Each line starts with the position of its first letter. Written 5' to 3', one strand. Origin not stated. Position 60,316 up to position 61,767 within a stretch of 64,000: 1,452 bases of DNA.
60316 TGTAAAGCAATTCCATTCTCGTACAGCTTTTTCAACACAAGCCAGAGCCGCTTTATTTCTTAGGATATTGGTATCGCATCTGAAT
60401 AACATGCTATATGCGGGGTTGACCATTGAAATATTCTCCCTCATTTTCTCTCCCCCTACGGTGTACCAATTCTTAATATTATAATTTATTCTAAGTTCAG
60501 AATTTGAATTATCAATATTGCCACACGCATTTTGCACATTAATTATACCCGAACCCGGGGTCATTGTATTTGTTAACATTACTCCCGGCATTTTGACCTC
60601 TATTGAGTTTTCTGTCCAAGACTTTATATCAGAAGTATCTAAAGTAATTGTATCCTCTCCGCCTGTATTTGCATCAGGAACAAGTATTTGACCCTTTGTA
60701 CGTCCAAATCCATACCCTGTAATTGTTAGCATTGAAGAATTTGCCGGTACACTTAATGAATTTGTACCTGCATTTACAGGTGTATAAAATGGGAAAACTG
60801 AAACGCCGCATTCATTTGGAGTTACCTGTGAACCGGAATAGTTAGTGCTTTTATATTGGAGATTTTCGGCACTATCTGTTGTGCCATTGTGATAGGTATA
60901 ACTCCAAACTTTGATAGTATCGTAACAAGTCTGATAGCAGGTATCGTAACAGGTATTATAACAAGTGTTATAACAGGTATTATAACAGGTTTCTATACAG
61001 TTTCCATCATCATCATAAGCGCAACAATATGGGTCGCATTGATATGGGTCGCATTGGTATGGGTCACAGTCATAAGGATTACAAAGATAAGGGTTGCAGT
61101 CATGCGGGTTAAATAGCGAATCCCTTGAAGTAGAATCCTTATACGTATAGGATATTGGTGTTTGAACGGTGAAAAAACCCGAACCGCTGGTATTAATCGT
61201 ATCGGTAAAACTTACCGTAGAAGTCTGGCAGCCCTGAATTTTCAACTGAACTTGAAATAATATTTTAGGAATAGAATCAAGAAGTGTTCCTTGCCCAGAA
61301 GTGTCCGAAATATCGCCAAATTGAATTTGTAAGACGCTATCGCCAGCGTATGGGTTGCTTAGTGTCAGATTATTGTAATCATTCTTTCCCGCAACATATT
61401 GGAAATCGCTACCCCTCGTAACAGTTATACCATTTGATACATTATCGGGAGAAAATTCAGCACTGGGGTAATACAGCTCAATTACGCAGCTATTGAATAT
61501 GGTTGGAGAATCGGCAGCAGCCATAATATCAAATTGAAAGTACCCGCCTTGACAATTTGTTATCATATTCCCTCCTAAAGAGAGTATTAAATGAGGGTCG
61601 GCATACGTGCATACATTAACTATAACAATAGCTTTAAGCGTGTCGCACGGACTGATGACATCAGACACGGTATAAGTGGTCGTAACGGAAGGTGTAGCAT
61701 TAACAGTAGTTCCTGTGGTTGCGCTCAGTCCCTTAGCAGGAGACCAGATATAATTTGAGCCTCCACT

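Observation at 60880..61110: Cys/Tyr-rich micro-repeats inside a T9SS zincin protease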

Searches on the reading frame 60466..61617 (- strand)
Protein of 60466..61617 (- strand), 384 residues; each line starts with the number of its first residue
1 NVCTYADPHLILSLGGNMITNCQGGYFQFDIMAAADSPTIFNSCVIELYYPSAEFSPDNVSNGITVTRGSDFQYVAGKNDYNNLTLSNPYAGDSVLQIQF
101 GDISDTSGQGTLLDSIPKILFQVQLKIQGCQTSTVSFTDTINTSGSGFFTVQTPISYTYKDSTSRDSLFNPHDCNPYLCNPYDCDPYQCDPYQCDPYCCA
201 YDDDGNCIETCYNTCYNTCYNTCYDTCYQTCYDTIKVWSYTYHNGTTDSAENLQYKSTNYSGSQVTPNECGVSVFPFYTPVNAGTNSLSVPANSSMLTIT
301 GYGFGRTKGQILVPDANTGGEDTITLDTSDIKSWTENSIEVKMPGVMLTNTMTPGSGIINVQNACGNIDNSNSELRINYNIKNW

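Call 70: predict_structure(alignment_id=A4)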
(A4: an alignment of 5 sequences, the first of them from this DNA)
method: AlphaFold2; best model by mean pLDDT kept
length: 384 residues; sequences in the alignment: 5
mean_pLDDT: 50.4   pTM: 0.35
mean pLDDT of the five models: 50.4, 49.9, 46.6, 41.9, 40.0
residues with pLDDT >= 90: 0; 70-90: 52; 50-70: 157; < 50: 175
segments of 3 or more residues with pLDDT < 50: 4-8, 78-80, 131-202, 204-269, 282-294, 378-384
pLDDT, mean of each block of 10 residues (from residue 1): 47 56 67 66 64 58 72 55 55 60 54 69 71 40 25 21 23 29 34 36 43 41 39 28 24 27 36 59 39 55 64 73 67 68 64 64 72 56 30
secondary structure, 60 per line:
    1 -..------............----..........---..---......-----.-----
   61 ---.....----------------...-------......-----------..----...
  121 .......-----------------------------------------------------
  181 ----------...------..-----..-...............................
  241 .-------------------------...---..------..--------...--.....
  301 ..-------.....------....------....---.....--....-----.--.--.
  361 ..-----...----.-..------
elements in order: E10-21 E26-35 E44-49 E64-68 E85-87 E95-100 E118-127 H210-241 E296-302 E310-314 E321-324 E331-334 E338-342 E360-362 E368-370
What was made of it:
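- AF2 confidence is low (call 70).
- Tried and rejected: The second AF2 run (aa 417-800) gave pLDDT 21-43 for the module, so it cannot support any geometry (call 70).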

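Call 77: fold_search(model_id=the predicted structure, library=pdb)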
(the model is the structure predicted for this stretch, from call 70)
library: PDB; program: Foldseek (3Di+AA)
matches with E <= 10: 1147; with E <= 0.001: 0
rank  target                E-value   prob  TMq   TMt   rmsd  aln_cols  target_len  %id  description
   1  8co1_A2               5.5e-03  1.00  0.18  0.58   5.8       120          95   21  Type II Secretion System (released 2024-04-10)
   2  4ums                  8.2e-03  1.00  0.22  0.49   4.6       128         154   14  The crystal structure of the seventh ScaB type I cohesin from Pseudobacteroides cellulosolvens (released 2015-05-06)
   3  4u3s_A                2.7e-02  0.92  0.19  0.36   6.0       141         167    8  Crystal structure of Coh3ScaB-XDoc_M1ScaA complex: A N-terminal interface mutant of type II Cohesin-X-Dockerin complex (released 2015-07-29)
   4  3fnk_B                3.0e-02  0.93  0.20  0.38   6.5       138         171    8  Crystal structure of the second type II cohesin module from the cellulosomal adaptor ScaA scaffoldin of Acetivibrio ce (released 2009-06-23)
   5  3fnk_A                3.6e-02  0.82  0.18  0.34   7.5       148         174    7  Crystal structure of the second type II cohesin module from the cellulosomal adaptor ScaA scaffoldin of Acetivibrio ce (released 2009-06-23)
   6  3ul4_A                4.0e-02  1.00  0.23  0.55   3.8       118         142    8  Crystal structure of Coh-OlpA(Cthe_3080)-Doc918(Cthe_0918) complex: A novel type I Cohesin-Dockerin complex from Clost (released 2012-11-28)
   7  2ccl_A                4.0e-02  1.00  0.22  0.52   4.3       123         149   10  THE S45A, T46A MUTANT OF THE TYPE I COHESIN-DOCKERIN COMPLEX FROM THE CELLULOSOME OF CLOSTRIDIUM THERMOCELLUM (released 2007-02-13)
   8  5nrk_A                4.7e-02  1.00  0.23  0.56   3.8       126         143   13  Crystal structure of the sixth cohesin from Acetivibrio cellulolyticus' scaffoldin B in complex with Cel5 dockerin S15 (released 2018-01-31)
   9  4fl4_L                4.7e-02  1.00  0.22  0.27   4.3       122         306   12  Scaffoldin conformation and dynamics revealed by a ternary complex from the Clostridium thermocellum cellulosome (released 2012-06-27)
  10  4nen_A                5.0e-02  0.60  0.15  0.06   8.5       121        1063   10  An internal ligand-bound, metastable state of a leukocyte integrin, aXb2 (released 2014-01-15)
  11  7a48_A                5.0e-02  0.30  0.12  0.30  11.6       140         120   10  Crystal structure of the APH coiled-coil in complex with Nb49 (released 2021-05-05)
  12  3kcp_A                5.3e-02  0.99  0.22  0.27   4.4       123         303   11  Crystal structure of interacting Clostridium thermocellum multimodular components (released 2010-02-09)
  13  6s5w_A                5.6e-02  0.72  0.16  0.40   6.3       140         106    8  Structure of Rib domain 'Rib Long' from Lactobacillus acidophilus (released 2019-12-11)
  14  9gsd_B                7.4e-02  0.77  0.17  0.27   5.8       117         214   15  Cryo-EM structure of mouse PMCA-NPTN complex captured in E2 state (BEF3) (released 2025-08-06)
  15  9e7l_Q                7.9e-02  0.25  0.12  0.32  11.7       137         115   13  Yeast V-ATPase Vo proton channel bound to nanobody 2WVA7 (released 2025-02-05)
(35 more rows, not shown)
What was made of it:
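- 61231..61617 (-): Beta-rich domain just before the module, aa about 417-545. It is weakly cohesin-like in a low-confidence model. calls 70, 77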

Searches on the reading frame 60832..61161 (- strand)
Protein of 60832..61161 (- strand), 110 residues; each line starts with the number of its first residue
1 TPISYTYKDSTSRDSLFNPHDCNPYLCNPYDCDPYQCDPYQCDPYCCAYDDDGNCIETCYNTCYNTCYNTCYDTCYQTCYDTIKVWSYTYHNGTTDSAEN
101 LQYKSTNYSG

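Call 10: find_homologous_proteins(query=window:60832-61161:-, max_evalue=10)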
Query seq(110 aa) (110 aa): 2 proteins with E <= 10 among 7 candidates.
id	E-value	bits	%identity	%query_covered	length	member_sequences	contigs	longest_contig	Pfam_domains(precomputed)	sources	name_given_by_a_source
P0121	5.4e-5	41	47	54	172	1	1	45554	-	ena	-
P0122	7.0e-1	28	76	23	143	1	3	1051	-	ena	-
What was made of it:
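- Tried and rejected: A word-indexed search with the segment (call 10) found 2 proteins.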

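Call 12: find_encoding_contigs(protein=P0121, flank=10000, max_places=4)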
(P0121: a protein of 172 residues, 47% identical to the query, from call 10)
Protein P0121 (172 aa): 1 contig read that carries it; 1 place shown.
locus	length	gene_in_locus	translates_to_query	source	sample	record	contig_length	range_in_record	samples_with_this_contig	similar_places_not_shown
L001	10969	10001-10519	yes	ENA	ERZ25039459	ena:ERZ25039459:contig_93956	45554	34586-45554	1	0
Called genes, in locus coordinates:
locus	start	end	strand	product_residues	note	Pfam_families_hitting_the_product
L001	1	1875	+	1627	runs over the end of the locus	PF05689:InvE_AD (faint), PF11617:Cu-binding_MopE, PF07603:Lcl_C, PF23759:GBD_T9SS_assoc (faint), PF07603:Lcl_C, PF22904:NOMO1-like_2nd (faint), PF17210:SdrD_B (weak)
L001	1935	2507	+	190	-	-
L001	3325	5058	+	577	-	PF24681:Kelch_KLHDC2_KLHL20_DRC7, PF24981:Beta-prop_ATRN-LZTR1, PF01344:Kelch_1 (weak), PF13415:Beta-prop_FBX42 (weak), PF01344:Kelch_1 (weak), PF24681:Kelch_KLHDC2_KLHL20_DRC7, PF13415:Beta-prop_FBX42 (weak), PF24681:Kelch_KLHDC2_KLHL20_DRC7, +6 more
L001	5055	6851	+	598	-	PF02412:TSP_3 (weak)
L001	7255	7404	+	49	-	-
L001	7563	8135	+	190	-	PF04885:Stig1 (faint)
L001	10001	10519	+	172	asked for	-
